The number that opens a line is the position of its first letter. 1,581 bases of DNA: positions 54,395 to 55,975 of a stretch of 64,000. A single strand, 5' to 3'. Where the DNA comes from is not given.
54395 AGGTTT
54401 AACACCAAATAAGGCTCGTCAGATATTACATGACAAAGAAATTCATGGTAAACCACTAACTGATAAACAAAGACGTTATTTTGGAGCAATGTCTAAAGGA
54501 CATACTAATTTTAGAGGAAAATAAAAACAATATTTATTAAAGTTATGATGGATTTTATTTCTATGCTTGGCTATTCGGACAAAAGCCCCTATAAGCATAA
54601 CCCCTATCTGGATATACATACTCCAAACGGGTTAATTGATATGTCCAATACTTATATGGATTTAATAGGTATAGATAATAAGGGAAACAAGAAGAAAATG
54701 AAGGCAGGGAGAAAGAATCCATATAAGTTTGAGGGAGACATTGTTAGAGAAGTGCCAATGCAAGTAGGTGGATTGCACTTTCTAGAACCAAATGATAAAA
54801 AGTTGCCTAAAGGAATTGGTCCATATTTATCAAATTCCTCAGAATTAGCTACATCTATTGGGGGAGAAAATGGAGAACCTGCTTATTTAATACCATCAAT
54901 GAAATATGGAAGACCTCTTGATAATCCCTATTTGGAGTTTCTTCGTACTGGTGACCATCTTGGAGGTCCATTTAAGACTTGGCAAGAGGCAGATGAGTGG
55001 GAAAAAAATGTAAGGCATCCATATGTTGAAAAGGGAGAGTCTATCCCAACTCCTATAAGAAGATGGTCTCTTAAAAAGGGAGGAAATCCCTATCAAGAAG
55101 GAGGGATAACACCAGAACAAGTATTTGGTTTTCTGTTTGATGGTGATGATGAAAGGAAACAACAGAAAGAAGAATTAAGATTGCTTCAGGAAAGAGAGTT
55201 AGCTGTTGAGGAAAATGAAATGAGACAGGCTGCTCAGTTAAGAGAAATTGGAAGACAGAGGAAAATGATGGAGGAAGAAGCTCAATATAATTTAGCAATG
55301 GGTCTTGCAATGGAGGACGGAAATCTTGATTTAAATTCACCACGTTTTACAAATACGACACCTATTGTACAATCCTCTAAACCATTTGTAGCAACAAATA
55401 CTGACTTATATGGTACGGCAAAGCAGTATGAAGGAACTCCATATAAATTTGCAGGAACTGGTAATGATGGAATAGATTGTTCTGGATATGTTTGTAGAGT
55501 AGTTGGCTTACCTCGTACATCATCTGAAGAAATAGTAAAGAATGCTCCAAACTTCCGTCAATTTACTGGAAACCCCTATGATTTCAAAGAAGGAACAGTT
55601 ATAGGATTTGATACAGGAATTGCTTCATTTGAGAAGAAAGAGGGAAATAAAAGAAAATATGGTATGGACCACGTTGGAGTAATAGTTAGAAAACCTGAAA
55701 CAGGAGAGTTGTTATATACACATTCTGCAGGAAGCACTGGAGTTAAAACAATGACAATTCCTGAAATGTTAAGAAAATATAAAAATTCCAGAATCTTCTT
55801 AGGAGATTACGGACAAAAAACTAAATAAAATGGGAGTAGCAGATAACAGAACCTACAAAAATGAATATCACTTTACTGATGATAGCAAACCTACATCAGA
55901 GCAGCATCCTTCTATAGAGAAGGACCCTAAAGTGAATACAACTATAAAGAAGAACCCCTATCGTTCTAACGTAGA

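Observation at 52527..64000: Module of very large virion proteins with two different peptidoglycan-remodelling domains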

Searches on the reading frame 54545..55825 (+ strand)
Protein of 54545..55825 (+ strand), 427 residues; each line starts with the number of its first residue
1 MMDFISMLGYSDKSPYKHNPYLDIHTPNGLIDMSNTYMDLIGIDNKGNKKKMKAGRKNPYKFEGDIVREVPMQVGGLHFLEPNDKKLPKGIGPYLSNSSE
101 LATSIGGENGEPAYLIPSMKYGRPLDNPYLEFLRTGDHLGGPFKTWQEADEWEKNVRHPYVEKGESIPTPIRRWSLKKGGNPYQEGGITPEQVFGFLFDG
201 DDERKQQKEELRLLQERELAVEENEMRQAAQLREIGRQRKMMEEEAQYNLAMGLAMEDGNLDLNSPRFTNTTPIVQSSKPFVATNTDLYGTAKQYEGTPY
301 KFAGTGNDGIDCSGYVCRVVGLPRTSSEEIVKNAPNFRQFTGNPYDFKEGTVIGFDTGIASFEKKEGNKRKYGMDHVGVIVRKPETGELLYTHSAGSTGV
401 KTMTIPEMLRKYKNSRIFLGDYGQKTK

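Call 6: search_protein_families(library=pfam, proteins=[window:54545-55825:+], max_evalue=0.1)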
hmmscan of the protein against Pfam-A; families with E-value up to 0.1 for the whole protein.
window:54545-55825:+ (427 aa): 2 families
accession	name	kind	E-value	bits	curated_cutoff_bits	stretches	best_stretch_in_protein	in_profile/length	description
PF00877.26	NLPC_P60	-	5.9e-05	23.4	23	1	297-393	1-79/105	NlpC/P60 family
PF15001.12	AP-5_subunit_s1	-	0.068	13.6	30.7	1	200-270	32-106/193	AP-5 complex subunit sigma-1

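Call 7: search_protein_families(library=phrogs, proteins=[window:54545-55825:+], max_evalue=0.01)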
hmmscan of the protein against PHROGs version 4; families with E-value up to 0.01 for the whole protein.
window:54545-55825:+ (427 aa): 1 family
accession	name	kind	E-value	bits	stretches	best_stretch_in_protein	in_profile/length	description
phrog_329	-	tail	1.4e-05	24.5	1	281-397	531-634/949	minor tail protein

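Call 10: search_dna_similar(query=window:54545-55825:+, collection=phages, mode=protein, max_rows=30)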
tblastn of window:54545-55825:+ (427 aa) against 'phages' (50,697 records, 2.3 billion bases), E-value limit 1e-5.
No match.

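Call 19: search_solved_structures(query=window:54545-55825:+, max_evalue=1, show_alignments=3)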
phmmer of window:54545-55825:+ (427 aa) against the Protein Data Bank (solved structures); distinct sequences matched with E-value up to 1: 14.
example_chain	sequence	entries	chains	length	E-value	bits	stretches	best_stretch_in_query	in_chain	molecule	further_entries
3npf_A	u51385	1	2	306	0.00036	22.9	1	289-404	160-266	putative dipeptidyl-peptidase VI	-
8i2f_B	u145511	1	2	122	0.00071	21.9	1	287-321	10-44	Probable peptidoglycan endopeptidase LytE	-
8i2d_A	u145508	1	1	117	0.00085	21.6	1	288-321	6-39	Probable peptidoglycan endopeptidase LytE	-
8i2e_B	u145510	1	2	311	0.0012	21.1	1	286-321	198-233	Probable peptidoglycan endopeptidase LytE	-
3pvq_A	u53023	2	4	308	0.0079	18.4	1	289-381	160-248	Dipeptidyl-peptidase VI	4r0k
3h41_A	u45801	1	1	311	0.011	17.9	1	283-318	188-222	NLP/P60 family protein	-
8v3w_H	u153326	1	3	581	0.016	17.4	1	290-332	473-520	Hub-Hydrolase (CD1368)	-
6b8c_A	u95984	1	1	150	0.034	16.3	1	267-320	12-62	NLP/P60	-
7cfl_A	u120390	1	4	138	0.17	14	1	290-416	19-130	Putative cell wall hydrolase phosphatase-associated protein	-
2k1g_A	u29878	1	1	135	0.21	13.8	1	294-351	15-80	Lipoprotein spr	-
8xud_I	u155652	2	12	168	0.25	13.5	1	293-351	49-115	Murein DD-endopeptidase MepS/Murein LD-carboxypeptidase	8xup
4xcm_A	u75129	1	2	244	0.37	12.9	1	288-331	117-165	Cell wall-binding endopeptidase-related protein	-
8ev4_A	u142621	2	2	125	0.57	12.3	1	284-329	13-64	Clan CA, family C40, NlpC/P60 superfamily cysteine peptidase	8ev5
8er5_A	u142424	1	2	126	0.61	12.2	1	284-327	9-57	NlpC/P60 domain-containing protein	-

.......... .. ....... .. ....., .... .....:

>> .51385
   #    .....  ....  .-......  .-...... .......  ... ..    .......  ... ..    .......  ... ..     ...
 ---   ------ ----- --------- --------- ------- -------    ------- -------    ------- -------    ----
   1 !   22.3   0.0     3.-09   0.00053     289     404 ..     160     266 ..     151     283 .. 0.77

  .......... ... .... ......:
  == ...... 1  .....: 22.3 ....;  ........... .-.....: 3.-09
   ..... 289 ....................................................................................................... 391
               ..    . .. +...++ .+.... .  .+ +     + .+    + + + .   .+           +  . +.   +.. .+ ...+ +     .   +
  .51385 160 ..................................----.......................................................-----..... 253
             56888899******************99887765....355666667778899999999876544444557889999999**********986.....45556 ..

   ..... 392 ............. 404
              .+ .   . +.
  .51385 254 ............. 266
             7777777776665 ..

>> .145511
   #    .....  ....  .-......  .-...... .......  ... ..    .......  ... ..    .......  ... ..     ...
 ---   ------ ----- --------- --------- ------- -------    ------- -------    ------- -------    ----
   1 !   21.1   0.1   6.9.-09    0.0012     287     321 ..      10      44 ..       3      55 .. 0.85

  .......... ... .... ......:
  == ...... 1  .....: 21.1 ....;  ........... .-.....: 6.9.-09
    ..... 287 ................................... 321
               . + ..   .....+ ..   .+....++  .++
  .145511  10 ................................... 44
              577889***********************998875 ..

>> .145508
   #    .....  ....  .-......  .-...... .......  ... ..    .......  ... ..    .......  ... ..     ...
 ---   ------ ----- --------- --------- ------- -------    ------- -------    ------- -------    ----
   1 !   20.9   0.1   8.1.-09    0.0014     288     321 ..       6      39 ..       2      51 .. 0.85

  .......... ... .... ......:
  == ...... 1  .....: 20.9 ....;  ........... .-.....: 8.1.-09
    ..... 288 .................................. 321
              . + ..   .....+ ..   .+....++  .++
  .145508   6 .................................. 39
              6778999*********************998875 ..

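Call 31: find_homologous_proteins(query=window:54545-55825:+, max_evalue=0.001)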
Query window:54545-55825:+ (427 aa): 189 proteins with E <= 0.001 among 4206 candidates; the best 120 are listed.
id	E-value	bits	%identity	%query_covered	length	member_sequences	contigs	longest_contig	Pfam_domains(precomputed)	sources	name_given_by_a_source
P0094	7.4e-265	897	91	100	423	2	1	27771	PF00877.26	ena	-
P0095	1.3e-252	856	86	100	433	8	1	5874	PF00877.26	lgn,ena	-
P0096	1.1e-195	669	99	59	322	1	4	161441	-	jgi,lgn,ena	jgi:hypothetical protein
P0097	3.4e-195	667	98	59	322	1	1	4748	-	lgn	-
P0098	4.8e-195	667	99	59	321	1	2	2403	-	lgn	-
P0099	2.4e-176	605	99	63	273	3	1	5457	PF00877.26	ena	-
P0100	9.5e-163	560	77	59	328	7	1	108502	-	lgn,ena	-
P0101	6.3e-146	505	78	67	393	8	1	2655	PF26571.1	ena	-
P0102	6.9e-137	475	82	60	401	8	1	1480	PF26571.1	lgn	-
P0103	3.9e-114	400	59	58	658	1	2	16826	-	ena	-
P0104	4.5e-112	393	60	58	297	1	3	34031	PF00877.26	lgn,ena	-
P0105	2.5e-104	368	51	63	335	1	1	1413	-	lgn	-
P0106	8.8e-99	350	52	63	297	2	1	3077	PF00877.26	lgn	-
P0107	6.2e-94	334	47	58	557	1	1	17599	-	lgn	-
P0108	1.7e-85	306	43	99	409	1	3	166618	-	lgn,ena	-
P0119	1.1e-43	168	63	29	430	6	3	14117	PF00959.25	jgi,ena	jgi:GH24 family phage-related lysozyme (muramidase)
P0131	9.5e-42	162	45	46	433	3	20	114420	PF01832.26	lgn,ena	-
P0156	5.4e-38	149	64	27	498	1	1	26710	PF01464.26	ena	-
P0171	2.9e-35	140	37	71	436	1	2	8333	PF18013.7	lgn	-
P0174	1.5e-34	138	61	25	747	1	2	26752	PF26571.1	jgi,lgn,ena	-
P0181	6.0e-34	136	58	27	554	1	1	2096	PF18760.8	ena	-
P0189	3.2e-33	134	58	24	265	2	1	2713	PF08291.17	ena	-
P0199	1.1e-32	132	59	27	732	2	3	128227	PF03734.20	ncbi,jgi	jgi:hypothetical protein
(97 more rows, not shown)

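Call 44: search_protein_families(library=pfam, proteins=[P0101, P0119, P0131, P0156, P0171, P0181, P0199], max_evalue=0.001)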
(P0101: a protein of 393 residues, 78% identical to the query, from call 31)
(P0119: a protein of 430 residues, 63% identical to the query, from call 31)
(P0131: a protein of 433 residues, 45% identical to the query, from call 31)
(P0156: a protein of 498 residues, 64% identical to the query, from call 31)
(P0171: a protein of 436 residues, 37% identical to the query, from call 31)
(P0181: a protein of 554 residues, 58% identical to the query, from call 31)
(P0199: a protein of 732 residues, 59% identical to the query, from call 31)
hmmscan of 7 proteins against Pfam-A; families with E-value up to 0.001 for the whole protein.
P0101 (393 aa): 0 families

P0119 (430 aa): 1 family
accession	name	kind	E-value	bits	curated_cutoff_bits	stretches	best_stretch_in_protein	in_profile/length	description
PF00959.24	Phage_lysozyme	-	4.6e-07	30.7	22.3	1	151-284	4-118/125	Phage lysozyme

P0131 (433 aa): 2 families
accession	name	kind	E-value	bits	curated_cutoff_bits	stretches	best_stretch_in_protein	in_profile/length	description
PF01832.25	Glucosaminidase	-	1.7e-11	45.3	30.2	1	225-324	11-119/123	Mannosyl-glycoprotein endo-beta-N-acetylglucosaminidase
PF08282.18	Hydrolase_3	-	0.00017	21.8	20.9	1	134-255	45-171/255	haloacid dehalogenase-like hydrolase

P0156 (498 aa): 1 family
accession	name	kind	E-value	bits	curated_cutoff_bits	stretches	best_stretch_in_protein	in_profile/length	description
PF01464.25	SLT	-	1e-10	41.6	21.3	1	234-350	8-113/117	Transglycosylase SLT domain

P0171 (436 aa): 1 family
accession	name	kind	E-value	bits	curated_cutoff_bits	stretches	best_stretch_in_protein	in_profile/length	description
PF18013.6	Phage_lysozyme2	-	7.8e-26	91.4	28.2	1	305-434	4-137/140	Phage tail lysozyme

P0181 (554 aa): 1 family
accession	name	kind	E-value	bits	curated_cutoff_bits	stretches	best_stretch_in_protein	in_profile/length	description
PF18760.7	ART-PolyVal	-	5.2e-06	27.7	31.2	1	430-525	24-140/140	ADP-Ribosyltransferase in polyvalent proteins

P0199 (732 aa): 1 family
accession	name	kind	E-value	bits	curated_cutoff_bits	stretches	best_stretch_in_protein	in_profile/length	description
PF03734.19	YkuD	-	5.9e-10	40.3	23.4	1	574-713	4-146/146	L,D-transpeptidase catalytic domain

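Call 45: predict_structure(alignment_id=A2)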
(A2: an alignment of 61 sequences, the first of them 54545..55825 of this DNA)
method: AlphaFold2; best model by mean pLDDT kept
length: 427 residues; sequences in the alignment: 61
mean_pLDDT: 70.3   pTM: 0.40
mean pLDDT of the five models: 70.3, 69.9, 69.7, 69.4, 64.2
residues with pLDDT >= 90: 57; 70-90: 186; 50-70: 111; < 50: 73
segments of 3 or more residues with pLDDT < 50: 1-6, 91-94, 96-99, 172-205, 258-271, 425-427
pLDDT, mean of each block of 10 residues (from residue 1): 47 62 71 77 74 81 76 65 75 46 71 79 75 77 77 79 70 41 40 40 49 61 62 60 58 51 42 66 89 92 84 92 89 86 85 81 55 81 91 86 90 87 58
secondary structure, 60 per line:
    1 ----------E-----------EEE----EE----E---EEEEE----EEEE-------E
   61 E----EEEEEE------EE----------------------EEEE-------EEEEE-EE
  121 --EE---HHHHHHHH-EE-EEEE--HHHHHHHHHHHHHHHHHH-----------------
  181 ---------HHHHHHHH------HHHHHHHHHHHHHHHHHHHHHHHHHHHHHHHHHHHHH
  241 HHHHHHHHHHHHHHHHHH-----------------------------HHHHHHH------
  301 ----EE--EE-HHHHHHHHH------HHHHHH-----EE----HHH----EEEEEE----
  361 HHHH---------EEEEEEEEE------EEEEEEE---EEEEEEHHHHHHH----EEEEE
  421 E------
elements in order: E23-25 E40-44 E49-52 E66-71 E102-105 E113-117 H128-135 E140-143 H146-163 H190-197 H204-258 H288-294 H312-320 H327-332 E351-356 H361-364 E374-382 E389-395 E399-404 H405-411 E416-421

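Call 46: find_encoding_contigs(protein=P0096, flank=10000, max_places=2)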
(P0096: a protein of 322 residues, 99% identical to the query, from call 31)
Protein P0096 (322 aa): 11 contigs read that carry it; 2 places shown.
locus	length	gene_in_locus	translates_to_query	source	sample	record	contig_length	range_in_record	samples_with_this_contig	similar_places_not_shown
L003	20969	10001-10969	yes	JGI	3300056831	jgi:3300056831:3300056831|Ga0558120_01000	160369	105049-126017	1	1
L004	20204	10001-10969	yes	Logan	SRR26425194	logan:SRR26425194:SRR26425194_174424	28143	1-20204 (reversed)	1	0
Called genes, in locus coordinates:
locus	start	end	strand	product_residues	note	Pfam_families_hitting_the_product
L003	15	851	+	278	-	PF10108:DNA_pol_B_exo2 (weak), PF13482:RNase_H_2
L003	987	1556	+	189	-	-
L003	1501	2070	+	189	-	-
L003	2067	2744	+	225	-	PF25702:CrAss_Ring_2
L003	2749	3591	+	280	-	-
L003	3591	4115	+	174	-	PF01145:Band_7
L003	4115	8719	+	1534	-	-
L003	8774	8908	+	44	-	PF07460:NUMOD3 (weak)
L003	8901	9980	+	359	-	-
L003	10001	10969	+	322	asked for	-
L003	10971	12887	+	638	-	-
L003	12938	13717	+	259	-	PF14528:LAGLIDADG_3 (faint)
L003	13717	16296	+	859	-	-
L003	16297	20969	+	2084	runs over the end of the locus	-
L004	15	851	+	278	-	PF10108:DNA_pol_B_exo2 (weak), PF13482:RNase_H_2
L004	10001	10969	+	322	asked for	-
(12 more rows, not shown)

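Call 54: fold_search(model_id=the predicted structure, library=pdb)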
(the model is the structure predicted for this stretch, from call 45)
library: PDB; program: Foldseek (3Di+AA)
matches with E <= 10: 483; with E <= 0.001: 27
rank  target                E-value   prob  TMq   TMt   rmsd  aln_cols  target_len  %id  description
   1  8xup_G                2.5e-06  1.00  0.23  0.60   4.8       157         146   20  Crystal structure of lipoprotein NlpI in complex with MepS (released 2024-06-05)
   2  7v6s_A                7.2e-06  1.00  0.24  0.73   3.5       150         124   21  Crystal structure of bacterial peptidase (released 2022-08-24)
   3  8xud_L                1.0e-05  1.00  0.24  0.63   3.7       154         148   20  Crystal structure of adaptor NlpI in complex with endopeptidase MepS and PDZ-protease Prc (released 2024-06-05)
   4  8xup_K                1.9e-05  1.00  0.22  0.61   3.0       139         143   19  Crystal structure of lipoprotein NlpI in complex with MepS (released 2024-06-05)
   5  8xud_J                1.9e-05  1.00  0.25  0.65   3.6       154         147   21  Crystal structure of adaptor NlpI in complex with endopeptidase MepS and PDZ-protease Prc (released 2024-06-05)
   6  7v6t_A                2.2e-05  1.00  0.23  0.68   5.2       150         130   21  Crystal structure of bacterial peptidase (released 2022-08-24)
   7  8xud_K                2.9e-05  1.00  0.23  0.65   3.2       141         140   22  Crystal structure of adaptor NlpI in complex with endopeptidase MepS and PDZ-protease Prc (released 2024-06-05)
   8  7v6u_A                2.9e-05  1.00  0.23  0.68   4.4       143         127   20  Crystal structure of bacterial peptidase (released 2022-08-24)
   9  8xup_E                3.1e-05  1.00  0.23  0.67   3.0       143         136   20  Crystal structure of lipoprotein NlpI in complex with MepS (released 2024-06-05)
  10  8xud_I                3.1e-05  1.00  0.24  0.65   3.4       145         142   20  Crystal structure of adaptor NlpI in complex with endopeptidase MepS and PDZ-protease Prc (released 2024-06-05)
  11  7v6u_B                3.6e-05  1.00  0.22  0.67   4.4       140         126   20  Crystal structure of bacterial peptidase (released 2022-08-24)
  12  8xup_J                3.9e-05  1.00  0.23  0.64   4.4       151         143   20  Crystal structure of lipoprotein NlpI in complex with MepS (released 2024-06-05)
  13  8er5_B                3.9e-05  1.00  0.23  0.68   4.5       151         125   20  Crystal Structure of NlpC/P60 domain from Clostridium innocuum NlpC/P60 domain-containing protein CI_01448. (released 2023-10-18)
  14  7v6t_B                5.2e-05  1.00  0.23  0.74   2.9       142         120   19  Crystal structure of bacterial peptidase (released 2022-08-24)
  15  2k1g_MODEL_1_A        5.8e-05  1.00  0.24  0.68   4.3       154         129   19  Solution NMR structure of lipoprotein spr from Escherichia coli K12. Northeast Structural Genomics target ER54 (released 2008-03-18)
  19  8er5_A                1.1e-04  1.00  0.22  0.67   3.4       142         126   20  Crystal Structure of NlpC/P60 domain from Clostridium innocuum NlpC/P60 domain-containing protein CI_01448. (released 2023-10-18)
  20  4fdy_A                1.6e-04  1.00  0.23  0.32   5.8       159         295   18  Crystal structure of a similar to lipoprotein, NLP/P60 family (SAV0400) from Staphylococcus aureus subsp. aureus Mu50  (released 2012-07-25)
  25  3npf_A                5.9e-04  1.00  0.23  0.31   5.7       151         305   22  Crystal structure of a putative dipeptidyl-peptidase VI (BACOVA_00612) from Bacteroides ovatus at 1.72 A resolution (released 2010-07-28)
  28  3h41                  1.0e-03  1.00  0.22  0.30   5.0       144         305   22  CRYSTAL STRUCTURE OF A NLPC/P60 FAMILY PROTEIN (BCE_2878) FROM BACILLUS CEREUS ATCC 10987 AT 1.79 A RESOLUTION (released 2009-05-05)
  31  3npf_B                3.4e-03  1.00  0.23  0.32   5.5       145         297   23  Crystal structure of a putative dipeptidyl-peptidase VI (BACOVA_00612) from Bacteroides ovatus at 1.72 A resolution (released 2010-07-28)
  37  6sqx_B                2.8e-02  0.97  0.20  0.19   6.7       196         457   14  Insights into a novel NlpC/P60 Endopeptidase from Photobacterium damselae subsp. piscicida (released 2020-09-30)
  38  6sqx_A                4.1e-02  0.91  0.18  0.17   7.1       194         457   14  Insights into a novel NlpC/P60 Endopeptidase from Photobacterium damselae subsp. piscicida (released 2020-09-30)
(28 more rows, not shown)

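Call 59: find_encoding_contigs(protein=P0199, flank=10000, max_places=1)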
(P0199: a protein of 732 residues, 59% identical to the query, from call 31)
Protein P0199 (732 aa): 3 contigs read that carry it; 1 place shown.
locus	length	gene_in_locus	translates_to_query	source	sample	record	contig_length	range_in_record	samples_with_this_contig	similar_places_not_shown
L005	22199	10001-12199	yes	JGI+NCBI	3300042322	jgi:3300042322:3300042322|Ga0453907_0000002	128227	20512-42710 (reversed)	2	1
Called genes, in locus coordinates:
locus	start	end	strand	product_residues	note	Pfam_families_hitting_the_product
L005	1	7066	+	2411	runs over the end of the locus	-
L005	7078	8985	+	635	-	PF19406:PKD_5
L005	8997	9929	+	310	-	-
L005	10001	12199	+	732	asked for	PF03734:YkuD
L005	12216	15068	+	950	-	-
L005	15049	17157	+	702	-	-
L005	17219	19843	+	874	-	-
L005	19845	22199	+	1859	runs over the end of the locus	-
